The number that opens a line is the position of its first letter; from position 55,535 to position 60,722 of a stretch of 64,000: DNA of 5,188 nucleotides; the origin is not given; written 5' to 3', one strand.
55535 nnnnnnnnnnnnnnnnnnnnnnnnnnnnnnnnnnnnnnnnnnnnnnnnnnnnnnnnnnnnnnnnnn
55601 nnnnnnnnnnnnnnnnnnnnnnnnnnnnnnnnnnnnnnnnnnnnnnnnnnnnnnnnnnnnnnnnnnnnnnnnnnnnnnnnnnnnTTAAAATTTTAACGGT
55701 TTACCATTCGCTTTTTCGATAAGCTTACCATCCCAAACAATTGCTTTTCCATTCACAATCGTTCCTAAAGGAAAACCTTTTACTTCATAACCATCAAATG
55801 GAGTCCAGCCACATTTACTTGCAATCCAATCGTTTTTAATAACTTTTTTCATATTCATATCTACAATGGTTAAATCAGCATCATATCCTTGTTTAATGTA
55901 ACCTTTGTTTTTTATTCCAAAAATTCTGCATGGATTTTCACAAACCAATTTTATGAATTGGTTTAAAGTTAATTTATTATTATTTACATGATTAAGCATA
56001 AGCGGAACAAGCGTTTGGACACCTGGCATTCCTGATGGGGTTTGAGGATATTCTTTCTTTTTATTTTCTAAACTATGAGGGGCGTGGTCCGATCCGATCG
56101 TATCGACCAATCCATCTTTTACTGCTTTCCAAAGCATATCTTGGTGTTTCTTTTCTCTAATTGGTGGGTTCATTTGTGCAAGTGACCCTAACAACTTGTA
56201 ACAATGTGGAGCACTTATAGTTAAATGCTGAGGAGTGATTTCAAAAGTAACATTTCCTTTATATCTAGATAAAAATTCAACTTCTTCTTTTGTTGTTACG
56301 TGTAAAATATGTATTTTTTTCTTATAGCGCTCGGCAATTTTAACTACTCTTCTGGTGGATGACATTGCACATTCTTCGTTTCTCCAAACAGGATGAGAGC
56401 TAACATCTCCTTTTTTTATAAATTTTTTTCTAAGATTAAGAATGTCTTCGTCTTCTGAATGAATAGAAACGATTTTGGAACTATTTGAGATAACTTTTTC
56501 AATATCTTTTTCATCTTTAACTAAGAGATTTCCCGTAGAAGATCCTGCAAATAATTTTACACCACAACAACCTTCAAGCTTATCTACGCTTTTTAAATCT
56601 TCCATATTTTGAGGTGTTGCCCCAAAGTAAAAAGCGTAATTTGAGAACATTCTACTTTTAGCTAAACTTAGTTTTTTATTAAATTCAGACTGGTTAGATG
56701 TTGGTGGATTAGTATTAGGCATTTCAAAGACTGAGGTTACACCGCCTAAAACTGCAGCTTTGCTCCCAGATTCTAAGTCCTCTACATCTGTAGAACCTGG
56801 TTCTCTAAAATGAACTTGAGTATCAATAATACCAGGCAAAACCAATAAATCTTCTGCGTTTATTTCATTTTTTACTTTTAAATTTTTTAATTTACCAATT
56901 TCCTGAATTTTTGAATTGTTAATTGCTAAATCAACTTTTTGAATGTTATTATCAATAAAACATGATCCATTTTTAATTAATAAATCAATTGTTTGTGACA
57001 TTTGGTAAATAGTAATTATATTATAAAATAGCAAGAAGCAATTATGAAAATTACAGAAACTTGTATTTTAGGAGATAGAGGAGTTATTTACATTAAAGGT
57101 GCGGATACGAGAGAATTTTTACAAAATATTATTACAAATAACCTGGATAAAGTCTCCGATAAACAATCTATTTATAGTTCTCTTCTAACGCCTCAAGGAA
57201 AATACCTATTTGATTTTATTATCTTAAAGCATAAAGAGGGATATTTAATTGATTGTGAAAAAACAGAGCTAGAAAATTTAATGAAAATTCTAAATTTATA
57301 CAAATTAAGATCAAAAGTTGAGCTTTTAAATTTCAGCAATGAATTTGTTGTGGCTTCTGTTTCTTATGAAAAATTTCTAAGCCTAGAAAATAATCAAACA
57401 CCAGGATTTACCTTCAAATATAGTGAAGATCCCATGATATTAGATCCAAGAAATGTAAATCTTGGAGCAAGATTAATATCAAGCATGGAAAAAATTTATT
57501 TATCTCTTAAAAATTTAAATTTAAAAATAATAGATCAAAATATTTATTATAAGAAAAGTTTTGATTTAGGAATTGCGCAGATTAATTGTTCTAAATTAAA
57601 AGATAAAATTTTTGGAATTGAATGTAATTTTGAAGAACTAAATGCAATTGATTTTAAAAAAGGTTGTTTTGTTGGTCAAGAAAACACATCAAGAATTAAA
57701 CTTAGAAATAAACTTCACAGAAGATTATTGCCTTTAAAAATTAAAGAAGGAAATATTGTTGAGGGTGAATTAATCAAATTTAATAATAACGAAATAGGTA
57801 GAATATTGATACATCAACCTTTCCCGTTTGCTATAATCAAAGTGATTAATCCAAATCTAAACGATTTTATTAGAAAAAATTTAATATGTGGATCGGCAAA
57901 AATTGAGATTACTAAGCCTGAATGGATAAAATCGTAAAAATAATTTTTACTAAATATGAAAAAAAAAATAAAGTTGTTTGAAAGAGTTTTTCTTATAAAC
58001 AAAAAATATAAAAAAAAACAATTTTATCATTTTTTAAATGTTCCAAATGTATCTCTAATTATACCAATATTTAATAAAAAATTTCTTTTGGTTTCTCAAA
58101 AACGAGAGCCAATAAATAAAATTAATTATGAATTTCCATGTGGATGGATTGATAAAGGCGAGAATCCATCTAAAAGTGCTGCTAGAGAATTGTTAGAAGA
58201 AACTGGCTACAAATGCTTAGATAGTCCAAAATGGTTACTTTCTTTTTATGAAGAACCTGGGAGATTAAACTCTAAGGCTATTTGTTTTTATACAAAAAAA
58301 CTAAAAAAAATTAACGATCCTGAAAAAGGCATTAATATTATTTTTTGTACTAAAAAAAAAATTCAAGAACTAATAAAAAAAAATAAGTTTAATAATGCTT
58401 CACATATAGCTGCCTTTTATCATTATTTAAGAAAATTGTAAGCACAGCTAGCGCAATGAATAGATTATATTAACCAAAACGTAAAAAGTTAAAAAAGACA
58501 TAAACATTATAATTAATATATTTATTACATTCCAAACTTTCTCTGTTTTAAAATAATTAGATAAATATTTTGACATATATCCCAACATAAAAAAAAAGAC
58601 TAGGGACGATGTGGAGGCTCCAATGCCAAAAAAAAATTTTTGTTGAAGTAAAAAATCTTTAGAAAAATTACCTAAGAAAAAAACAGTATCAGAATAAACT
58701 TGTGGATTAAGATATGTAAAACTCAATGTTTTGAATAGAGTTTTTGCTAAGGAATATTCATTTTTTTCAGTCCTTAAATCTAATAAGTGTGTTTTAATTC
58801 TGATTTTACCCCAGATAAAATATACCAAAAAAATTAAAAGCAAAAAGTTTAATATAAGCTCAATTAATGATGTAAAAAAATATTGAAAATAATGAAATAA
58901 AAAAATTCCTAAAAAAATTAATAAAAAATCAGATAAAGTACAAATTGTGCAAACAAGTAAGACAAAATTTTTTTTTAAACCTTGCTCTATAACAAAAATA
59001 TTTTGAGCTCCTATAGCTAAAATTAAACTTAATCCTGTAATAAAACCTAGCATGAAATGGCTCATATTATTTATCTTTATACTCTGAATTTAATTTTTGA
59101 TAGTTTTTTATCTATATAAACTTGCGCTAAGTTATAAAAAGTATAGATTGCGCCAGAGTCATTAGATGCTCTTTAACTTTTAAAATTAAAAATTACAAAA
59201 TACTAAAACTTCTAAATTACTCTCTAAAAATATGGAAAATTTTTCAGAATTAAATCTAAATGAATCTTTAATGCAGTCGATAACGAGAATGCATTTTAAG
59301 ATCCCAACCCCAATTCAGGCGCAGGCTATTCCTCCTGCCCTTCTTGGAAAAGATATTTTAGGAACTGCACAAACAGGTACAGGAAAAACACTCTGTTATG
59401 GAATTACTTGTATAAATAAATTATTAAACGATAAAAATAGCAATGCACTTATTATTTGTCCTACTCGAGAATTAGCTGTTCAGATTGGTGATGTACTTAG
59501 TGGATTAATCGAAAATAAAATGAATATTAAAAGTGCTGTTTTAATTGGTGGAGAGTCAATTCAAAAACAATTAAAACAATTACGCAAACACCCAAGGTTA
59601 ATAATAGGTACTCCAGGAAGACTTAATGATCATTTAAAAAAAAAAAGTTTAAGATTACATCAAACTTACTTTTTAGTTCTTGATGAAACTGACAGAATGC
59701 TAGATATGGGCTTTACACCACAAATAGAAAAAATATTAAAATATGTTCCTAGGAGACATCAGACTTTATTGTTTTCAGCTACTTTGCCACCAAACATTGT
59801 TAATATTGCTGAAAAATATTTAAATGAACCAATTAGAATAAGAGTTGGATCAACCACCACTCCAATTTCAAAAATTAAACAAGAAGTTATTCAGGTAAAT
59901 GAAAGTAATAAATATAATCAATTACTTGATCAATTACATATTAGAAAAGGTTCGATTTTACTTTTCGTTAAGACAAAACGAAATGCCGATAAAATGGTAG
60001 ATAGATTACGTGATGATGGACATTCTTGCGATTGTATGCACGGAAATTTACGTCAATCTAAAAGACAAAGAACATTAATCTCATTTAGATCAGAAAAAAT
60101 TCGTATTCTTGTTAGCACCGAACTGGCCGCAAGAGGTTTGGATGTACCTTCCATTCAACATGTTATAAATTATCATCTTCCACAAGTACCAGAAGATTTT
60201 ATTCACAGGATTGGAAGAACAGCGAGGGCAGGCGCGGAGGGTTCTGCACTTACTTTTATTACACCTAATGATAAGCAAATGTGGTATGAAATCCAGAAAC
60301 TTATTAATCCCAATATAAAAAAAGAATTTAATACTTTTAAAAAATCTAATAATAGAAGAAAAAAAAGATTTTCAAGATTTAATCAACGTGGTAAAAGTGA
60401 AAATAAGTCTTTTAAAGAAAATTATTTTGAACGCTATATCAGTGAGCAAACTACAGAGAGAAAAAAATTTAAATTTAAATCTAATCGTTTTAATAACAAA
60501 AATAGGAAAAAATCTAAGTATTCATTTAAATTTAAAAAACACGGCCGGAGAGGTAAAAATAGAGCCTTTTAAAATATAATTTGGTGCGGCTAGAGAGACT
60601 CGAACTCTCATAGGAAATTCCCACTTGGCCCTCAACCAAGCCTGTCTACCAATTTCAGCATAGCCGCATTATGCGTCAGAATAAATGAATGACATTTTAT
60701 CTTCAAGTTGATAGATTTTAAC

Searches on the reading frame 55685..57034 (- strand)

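Call 44: search_protein_families(library=pfam, proteins=[window:55685-57034:-], max_evalue=0.00001)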
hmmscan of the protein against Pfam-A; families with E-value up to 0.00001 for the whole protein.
window:55685-57034:- (449 aa): 2 families
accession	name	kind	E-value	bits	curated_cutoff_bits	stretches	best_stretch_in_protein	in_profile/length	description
PF01979.26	Amidohydro_1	-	6.2e-26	91.9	25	1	64-431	1-344/345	Amidohydrolase family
PF07969.17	Amidohydro_3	-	5.9e-06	26.5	29.7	0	352-398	404-451/472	Amidohydrolase family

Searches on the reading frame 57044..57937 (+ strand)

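Call 44: search_protein_families(library=pfam, proteins=[window:57044-57937:+], max_evalue=0.00001)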
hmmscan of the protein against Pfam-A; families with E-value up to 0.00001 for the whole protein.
window:57044-57937:+ (297 aa): 1 family
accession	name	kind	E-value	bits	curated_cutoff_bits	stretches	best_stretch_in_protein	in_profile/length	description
PF01571.26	GCV_T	-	4.3e-08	33.2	25.6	1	13-100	49-137/255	Aminomethyltransferase folate-binding domain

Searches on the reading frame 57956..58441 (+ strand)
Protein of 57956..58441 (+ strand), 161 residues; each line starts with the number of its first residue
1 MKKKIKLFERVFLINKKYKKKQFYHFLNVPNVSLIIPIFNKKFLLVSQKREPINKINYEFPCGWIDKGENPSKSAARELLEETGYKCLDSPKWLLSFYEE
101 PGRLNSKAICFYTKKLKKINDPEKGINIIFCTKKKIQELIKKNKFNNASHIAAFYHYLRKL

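Call 44: search_protein_families(library=pfam, proteins=[window:57956-58441:+], max_evalue=0.00001)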
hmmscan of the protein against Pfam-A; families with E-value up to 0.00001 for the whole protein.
window:57956-58441:+ (161 aa): 1 family
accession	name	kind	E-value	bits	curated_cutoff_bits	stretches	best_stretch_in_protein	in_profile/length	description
PF00293.34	NUDIX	-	1.7e-11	44.7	21.1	1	34-95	6-67/134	NUDIX domain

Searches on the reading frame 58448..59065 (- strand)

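Call 44: search_protein_families(library=pfam, proteins=[window:58448-59065:-], max_evalue=0.00001)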
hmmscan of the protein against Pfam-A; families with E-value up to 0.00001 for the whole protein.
window:58448-59065:- (205 aa): 1 family
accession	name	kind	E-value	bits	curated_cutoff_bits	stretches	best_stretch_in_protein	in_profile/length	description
PF01810.24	LysE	-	6.3e-17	62.1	25.6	1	12-198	1-191/193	LysE type translocator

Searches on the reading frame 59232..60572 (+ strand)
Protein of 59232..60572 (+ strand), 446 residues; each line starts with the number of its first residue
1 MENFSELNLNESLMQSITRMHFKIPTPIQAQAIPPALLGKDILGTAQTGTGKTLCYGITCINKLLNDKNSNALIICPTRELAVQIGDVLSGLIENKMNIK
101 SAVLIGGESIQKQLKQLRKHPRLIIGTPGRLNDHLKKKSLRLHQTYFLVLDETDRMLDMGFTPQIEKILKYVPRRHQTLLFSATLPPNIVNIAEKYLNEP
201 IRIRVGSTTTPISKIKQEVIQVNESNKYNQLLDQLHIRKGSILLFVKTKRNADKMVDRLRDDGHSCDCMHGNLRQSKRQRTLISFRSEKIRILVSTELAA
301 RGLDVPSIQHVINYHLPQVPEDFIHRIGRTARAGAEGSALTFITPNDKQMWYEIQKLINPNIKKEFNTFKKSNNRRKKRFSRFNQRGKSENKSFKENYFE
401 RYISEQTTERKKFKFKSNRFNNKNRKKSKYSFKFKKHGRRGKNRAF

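Call 44: search_protein_families(library=pfam, proteins=[window:59232-60572:+], max_evalue=0.00001)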
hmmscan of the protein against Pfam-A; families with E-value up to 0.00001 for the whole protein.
window:59232-60572:+ (446 aa): 3 families
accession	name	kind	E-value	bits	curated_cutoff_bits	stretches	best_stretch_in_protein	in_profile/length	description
PF00270.35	DEAD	-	1.2e-49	168.7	26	1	26-189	1-164/167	DEAD/DEAH box helicase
PF00271.37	Helicase_C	-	9.2e-31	106.8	23.5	1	227-334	2-110/110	Helicase conserved C-terminal domain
PF04851.21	ResIII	-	4.4e-11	43.4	22.5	1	44-185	28-162/164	Type III restriction enzyme, res subunit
